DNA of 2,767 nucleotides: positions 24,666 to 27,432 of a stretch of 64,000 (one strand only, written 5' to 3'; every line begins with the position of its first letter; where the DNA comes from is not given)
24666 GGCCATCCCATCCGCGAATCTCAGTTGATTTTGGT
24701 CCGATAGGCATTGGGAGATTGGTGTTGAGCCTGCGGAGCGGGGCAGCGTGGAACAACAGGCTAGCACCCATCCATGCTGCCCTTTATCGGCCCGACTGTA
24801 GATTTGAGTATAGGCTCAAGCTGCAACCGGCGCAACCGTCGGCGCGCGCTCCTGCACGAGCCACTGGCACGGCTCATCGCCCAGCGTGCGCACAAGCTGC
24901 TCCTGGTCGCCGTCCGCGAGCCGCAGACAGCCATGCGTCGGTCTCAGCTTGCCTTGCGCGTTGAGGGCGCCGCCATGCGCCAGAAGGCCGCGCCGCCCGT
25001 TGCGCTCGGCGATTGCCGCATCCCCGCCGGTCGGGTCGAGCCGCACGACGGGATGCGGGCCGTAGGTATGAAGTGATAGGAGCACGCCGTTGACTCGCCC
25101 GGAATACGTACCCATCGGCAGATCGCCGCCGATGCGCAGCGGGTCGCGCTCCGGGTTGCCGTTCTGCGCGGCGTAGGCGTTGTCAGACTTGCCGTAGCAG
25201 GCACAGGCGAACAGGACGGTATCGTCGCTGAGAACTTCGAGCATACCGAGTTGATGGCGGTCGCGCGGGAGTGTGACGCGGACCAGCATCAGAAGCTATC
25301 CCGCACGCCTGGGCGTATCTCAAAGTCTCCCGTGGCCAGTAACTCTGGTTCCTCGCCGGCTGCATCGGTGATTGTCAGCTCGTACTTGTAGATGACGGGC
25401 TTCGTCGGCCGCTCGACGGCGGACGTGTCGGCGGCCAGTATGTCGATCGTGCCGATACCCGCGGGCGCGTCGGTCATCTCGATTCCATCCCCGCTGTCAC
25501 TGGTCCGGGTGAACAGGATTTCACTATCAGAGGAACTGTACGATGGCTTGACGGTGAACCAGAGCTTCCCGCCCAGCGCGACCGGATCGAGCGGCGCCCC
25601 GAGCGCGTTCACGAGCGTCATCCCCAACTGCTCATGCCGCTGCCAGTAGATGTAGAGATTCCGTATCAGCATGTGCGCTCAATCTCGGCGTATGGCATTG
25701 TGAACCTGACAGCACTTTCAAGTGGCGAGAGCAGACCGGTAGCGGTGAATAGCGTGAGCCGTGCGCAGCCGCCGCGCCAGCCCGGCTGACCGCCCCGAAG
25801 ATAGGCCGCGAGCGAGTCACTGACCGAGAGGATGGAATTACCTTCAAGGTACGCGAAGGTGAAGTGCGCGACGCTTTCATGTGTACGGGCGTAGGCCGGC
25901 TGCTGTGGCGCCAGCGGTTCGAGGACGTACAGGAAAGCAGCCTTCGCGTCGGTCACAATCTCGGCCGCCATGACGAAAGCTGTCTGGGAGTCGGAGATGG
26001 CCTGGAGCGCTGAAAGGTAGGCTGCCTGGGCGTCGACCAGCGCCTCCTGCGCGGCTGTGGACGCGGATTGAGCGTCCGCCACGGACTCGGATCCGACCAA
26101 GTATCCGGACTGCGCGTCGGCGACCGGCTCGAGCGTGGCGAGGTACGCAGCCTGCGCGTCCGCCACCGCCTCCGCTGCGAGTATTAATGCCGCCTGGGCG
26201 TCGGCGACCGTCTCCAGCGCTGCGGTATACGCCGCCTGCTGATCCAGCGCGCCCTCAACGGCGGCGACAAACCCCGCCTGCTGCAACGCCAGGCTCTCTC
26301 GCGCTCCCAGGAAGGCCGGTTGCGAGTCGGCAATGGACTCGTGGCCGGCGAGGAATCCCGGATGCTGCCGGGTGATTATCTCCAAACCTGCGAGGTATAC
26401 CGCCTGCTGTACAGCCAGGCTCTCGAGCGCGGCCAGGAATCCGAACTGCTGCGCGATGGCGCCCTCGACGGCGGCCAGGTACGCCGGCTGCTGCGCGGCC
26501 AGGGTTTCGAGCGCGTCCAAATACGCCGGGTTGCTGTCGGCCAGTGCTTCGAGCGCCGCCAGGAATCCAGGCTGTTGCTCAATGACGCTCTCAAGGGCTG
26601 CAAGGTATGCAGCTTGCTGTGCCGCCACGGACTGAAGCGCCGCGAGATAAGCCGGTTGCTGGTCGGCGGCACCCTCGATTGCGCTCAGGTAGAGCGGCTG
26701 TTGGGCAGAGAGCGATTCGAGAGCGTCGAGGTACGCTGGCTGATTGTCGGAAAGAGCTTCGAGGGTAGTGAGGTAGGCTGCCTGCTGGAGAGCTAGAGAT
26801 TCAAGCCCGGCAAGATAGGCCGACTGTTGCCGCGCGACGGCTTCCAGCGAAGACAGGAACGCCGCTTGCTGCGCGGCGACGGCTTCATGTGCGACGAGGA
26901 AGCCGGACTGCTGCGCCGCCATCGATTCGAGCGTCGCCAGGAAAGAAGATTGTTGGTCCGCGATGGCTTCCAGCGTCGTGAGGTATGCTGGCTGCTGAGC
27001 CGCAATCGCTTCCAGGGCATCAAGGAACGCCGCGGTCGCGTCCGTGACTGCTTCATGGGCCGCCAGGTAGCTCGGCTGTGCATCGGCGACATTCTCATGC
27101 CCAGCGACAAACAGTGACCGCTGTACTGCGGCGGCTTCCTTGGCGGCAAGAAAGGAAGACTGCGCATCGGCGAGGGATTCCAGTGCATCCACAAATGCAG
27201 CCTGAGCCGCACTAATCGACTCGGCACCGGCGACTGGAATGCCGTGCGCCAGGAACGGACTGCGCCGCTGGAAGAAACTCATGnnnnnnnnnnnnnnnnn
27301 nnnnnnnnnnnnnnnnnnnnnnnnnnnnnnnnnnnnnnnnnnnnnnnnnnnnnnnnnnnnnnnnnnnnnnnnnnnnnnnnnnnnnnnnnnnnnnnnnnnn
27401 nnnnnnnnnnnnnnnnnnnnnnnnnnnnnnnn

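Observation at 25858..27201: Fibre gene built from 32 perfectly in-register 14-residue (42-bp) repeats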

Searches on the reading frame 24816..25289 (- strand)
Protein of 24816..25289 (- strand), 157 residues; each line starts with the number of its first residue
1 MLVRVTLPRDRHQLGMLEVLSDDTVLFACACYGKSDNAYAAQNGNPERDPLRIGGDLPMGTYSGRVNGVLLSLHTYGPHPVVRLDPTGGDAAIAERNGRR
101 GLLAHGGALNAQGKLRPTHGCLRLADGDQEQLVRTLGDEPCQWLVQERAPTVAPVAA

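Call 7: search_protein_families(library=pfam, proteins=[window:24816-25289:-], max_evalue=0.01)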
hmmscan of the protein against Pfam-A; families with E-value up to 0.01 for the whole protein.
window:24816-25289:- (157 aa): 0 families

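Call 8: search_protein_families(library=phrogs, proteins=[window:24816-25289:-], max_evalue=0.01)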
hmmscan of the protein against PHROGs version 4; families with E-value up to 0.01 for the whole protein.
window:24816-25289:- (157 aa): 1 family
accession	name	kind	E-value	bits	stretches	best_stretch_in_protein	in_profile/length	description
phrog_35184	-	unknown function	0.0099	16.7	0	62-89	30-57/74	-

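Call 87: search_protein_families(library=ncbifam, proteins=[window:24816-25289:-], max_evalue=0.01)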
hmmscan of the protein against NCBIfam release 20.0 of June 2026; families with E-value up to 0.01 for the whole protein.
window:24816-25289:- (157 aa): 0 families

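Call 94: search_protein_families(library=phrogs, proteins=[window:24816-25289:-], max_evalue=0.001)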
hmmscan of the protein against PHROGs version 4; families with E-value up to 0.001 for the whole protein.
window:24816-25289:- (157 aa): 0 families

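Call 95: search_solved_structures(query=window:24816-25289:-, max_evalue=1)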
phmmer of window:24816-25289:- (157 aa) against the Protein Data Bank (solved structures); distinct sequences matched with E-value up to 1: 2.
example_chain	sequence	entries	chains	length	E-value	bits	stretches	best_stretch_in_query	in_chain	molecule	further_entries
1nbw_B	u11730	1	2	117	0.6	13.4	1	58-123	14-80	GLYCEROL DEHYDRATASE REACTIVASE BETA SUBUNIT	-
11lt_H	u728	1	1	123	0.64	13.3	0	6-39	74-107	1E11 Fab heavy chain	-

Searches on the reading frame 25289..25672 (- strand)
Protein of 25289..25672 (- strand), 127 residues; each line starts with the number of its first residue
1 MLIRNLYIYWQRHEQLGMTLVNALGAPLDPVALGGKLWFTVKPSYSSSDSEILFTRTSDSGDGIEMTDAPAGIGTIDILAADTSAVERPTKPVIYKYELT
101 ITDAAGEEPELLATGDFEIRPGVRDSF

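Call 7: search_protein_families(library=pfam, proteins=[window:25289-25672:-], max_evalue=0.01)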
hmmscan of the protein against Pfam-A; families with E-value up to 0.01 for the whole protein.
window:25289-25672:- (127 aa): 0 families

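Call 8: search_protein_families(library=phrogs, proteins=[window:25289-25672:-], max_evalue=0.01)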
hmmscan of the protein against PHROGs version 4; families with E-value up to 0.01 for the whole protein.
window:25289-25672:- (127 aa): 1 family
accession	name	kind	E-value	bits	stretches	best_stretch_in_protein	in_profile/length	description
phrog_1084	-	unknown function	0.001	20.1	1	45-123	48-114/123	unknown function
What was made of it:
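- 25289..25672 (-): 127-aa downstream protein, overlapping the repeat gene by 7 nt. Weak phrog_1084 match, function unknown (call 8).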

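Call 78: search_protein_families(library=pfam, proteins=[window:25289-25672:-], max_evalue=0.1)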
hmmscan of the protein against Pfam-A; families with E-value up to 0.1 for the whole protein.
window:25289-25672:- (127 aa): 0 families

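Call 87: search_protein_families(library=ncbifam, proteins=[window:25289-25672:-], max_evalue=0.01)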
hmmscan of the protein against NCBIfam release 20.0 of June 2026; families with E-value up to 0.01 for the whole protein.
window:25289-25672:- (127 aa): 0 families

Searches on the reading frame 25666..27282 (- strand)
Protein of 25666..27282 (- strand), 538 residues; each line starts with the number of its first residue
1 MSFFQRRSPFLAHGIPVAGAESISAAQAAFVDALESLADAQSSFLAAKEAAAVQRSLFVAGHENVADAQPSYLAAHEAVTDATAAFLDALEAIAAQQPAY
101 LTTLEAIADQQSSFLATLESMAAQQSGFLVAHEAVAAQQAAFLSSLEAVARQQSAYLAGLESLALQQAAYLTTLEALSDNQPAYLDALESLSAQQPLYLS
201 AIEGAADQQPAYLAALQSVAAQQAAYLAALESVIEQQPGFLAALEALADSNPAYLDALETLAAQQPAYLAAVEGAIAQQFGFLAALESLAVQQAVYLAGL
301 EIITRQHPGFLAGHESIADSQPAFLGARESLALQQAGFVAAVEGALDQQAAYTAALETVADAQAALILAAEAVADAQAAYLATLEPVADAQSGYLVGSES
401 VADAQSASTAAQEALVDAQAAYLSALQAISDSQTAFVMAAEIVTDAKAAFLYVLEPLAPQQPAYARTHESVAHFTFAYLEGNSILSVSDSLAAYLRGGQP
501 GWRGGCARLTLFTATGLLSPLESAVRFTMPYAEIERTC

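Call 7: search_protein_families(library=pfam, proteins=[window:25666-27282:-], max_evalue=0.01)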
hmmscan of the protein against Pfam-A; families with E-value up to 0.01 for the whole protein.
window:25666-27282:- (538 aa): 0 families

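Call 8: search_protein_families(library=phrogs, proteins=[window:25666-27282:-], max_evalue=0.01)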
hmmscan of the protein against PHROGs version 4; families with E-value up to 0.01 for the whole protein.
window:25666-27282:- (538 aa): 0 families

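Call 12: search_dna_similar(query=window:25666-27282:-, collection=phages, mode=protein, max_rows=30)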
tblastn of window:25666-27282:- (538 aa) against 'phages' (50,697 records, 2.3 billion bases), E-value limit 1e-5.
No match.

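Call 13: find_homologous_proteins(query=window:25666-27282:-, max_evalue=0.001)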
Query window:25666-27282:- (538 aa): 3 proteins with E <= 0.001 among 8000 candidates.
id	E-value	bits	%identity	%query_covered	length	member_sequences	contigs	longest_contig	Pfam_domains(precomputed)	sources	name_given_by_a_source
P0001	1.3e-42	165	33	76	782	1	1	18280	-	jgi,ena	-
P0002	6.9e-25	106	30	51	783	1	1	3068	-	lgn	-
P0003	1.3e-23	102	34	42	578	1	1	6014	-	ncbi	-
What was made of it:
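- On The 14-residue 'AYL' repeat family defined in this session: An independent test is phmmer of the window protein, which finds P0001, P0002 and P0003 (call 13).
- The window protein finds P0002 at 6.9e-25 and P0001 at 1.3e-42 (call 13).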

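Call 15: find_related_loci(query=window:25666-27282:-, collection=viral_contigs, flank=8000)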
Query window:25666-27282:- (538 aa) in viral_contigs; peptide patterns used: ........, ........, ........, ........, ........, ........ (x = any residue, [..] = any of these).
2 stretches matched a pattern, but none encodes a relative of the query by tblastn (E <= 1e-3).

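Call 16: find_encoding_contigs(protein=P0001, flank=9000, max_places=3)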
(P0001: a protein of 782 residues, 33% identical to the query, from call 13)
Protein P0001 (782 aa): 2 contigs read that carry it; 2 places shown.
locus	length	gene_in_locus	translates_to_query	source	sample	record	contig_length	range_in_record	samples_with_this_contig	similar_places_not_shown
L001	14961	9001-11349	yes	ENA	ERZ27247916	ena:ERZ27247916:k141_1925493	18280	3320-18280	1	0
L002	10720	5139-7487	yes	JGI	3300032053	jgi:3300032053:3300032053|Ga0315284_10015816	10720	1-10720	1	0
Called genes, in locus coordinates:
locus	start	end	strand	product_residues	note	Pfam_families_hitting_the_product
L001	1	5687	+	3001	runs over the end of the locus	?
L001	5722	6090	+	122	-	-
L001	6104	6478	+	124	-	-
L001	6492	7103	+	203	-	-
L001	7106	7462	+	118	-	-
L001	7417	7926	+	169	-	-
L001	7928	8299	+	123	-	-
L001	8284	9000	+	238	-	-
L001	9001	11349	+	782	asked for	-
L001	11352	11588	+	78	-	-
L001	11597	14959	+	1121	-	?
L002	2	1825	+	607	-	?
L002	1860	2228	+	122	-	-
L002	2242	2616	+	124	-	-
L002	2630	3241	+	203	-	-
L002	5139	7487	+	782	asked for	-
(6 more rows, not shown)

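Call 28: find_encoding_contigs(protein=P0003, flank=6000, max_places=3)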
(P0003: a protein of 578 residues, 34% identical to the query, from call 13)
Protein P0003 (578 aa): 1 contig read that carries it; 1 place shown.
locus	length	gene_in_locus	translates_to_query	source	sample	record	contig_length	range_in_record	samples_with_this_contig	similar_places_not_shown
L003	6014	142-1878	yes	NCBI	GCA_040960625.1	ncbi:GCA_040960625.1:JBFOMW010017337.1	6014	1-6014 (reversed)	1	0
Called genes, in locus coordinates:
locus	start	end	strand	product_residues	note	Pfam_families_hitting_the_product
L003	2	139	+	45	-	?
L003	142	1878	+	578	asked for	-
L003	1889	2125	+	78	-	-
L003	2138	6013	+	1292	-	?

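Call 29: find_encoding_contigs(protein=window:25666-27282:-, flank=10000, max_places=5)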
Protein window:25666-27282:- (538 aa): 3 contigs read that carry it; 1 place shown.
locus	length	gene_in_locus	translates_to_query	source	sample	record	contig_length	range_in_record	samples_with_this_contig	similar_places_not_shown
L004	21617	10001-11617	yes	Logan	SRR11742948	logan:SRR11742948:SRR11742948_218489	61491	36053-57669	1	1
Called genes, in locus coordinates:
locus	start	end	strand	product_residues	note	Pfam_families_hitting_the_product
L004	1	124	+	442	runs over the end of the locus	-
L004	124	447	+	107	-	-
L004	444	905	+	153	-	-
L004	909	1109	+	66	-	-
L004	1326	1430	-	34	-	-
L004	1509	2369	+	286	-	-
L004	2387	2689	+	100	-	-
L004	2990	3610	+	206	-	-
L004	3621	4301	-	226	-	PF01844:HNH (faint)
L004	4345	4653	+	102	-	-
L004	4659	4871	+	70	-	-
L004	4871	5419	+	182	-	-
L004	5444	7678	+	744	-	-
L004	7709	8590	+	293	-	-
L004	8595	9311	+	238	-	-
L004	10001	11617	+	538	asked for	-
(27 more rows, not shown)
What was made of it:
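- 25666..27282 (-): Repeat-protein gene, 538 aa. The start ATG lies 1 nt after the stop of the upstream gene. The 3' end overlaps the next gene by 7 nt. The exact protein is on 3 metagenomic contigs (call 29).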

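Call 35: predict_structure(alignment_id=A2)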
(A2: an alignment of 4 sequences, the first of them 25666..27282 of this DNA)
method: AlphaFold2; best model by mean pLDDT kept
length: 538 residues; sequences in the alignment: 4
mean_pLDDT: 57.1   pTM: 0.31
mean pLDDT of the five models: 57.1, 56.6, 47.1, 46.9, 41.9
residues with pLDDT >= 90: 0; 70-90: 174; 50-70: 147; < 50: 217
segments of 3 or more residues with pLDDT < 50: 1-45, 64-66, 288-290, 306-338, 340-342, 345-349, 446-451, 454-538
pLDDT, mean of each block of 10 residues (from residue 1): 31 33 36 40 47 51 49 55 57 67 71 74 75 81 85 83 78 59 79 83 82 79 74 74 73 72 64 54 48 52 48 40 37 42 47 50 50 59 72 75 65 75 72 57 48 46 43 39 37 37 34 30 33 34
secondary structure, 60 per line:
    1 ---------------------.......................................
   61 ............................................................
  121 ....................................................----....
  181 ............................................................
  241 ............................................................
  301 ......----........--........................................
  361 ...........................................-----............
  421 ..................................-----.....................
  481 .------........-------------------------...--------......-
elements in order: H22-172 H177-306 H311-318 H321-403 H409-454 H460-481 H488-495 H532-537
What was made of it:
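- The full-length model is also all-helical but of low confidence (call 35).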

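Call 70: find_related_loci(query=window:25666-27282:-, collection=genome_contigs, flank=10000)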
Query window:25666-27282:- (538 aa) in genome_contigs; peptide patterns used: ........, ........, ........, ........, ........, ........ (x = any residue, [..] = any of these).
114 stretches matched a pattern, but none encodes a relative of the query by tblastn (E <= 1e-3).
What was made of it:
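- Tried and rejected: The viral_contigs and genome_contigs scans found no relatives (calls 15, 70).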

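Call 78: search_protein_families(library=pfam, proteins=[L001:6492-7103:+, L001:8284-9000:+, L001:11352-11588:+], max_evalue=0.1)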
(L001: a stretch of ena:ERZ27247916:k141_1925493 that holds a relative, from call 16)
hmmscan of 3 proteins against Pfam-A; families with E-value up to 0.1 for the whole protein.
L001:6492-7103:+ (203 aa): 0 families

L001:8284-9000:+ (238 aa): 4 families
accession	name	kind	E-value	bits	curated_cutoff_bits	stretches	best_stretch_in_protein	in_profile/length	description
PF07021.18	MetW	-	0.00019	21.6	21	1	27-127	11-116/193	Methionine biosynthesis protein MetW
PF02353.26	CMAS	-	0.0096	15.7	27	1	20-55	53-89/273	Mycolic acid cyclopropane synthetase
PF08123.19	DOT1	-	0.016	15.2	23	1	20-70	33-85/205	Histone methylation protein DOT1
PF13489.12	Methyltransf_23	-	0.023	14.9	27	1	26-64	19-57/164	Methyltransferase domain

L001:11352-11588:+ (78 aa): 1 family
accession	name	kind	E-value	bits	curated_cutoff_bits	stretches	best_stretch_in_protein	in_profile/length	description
PF07905.16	PucR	-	0.028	15.1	33.5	1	17-56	16-53/118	Purine catabolism regulatory protein-like family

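Call 87: search_protein_families(library=ncbifam, proteins=[window:25666-27282:-, P0002], max_evalue=0.01)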
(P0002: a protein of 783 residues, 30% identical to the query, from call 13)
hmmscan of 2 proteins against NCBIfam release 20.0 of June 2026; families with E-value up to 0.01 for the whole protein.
window:25666-27282:- (538 aa): 0 families

P0002 (783 aa): 0 families

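Call 96: search_solved_structures(query=window:25666-27282:-, max_evalue=1)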
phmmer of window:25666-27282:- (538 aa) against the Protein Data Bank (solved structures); distinct sequences matched with E-value up to 1: 3.
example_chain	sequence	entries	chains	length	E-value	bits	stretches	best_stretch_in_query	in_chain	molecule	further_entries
5h7b_A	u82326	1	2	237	0.0084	18.5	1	109-267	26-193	Immunoglobulin G-binding protein A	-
5h7a_C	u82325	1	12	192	0.0086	18.5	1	108-244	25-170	Immunoglobulin G-binding protein A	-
5h79_D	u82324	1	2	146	0.16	14.3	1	108-208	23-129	Immunoglobulin G-binding protein A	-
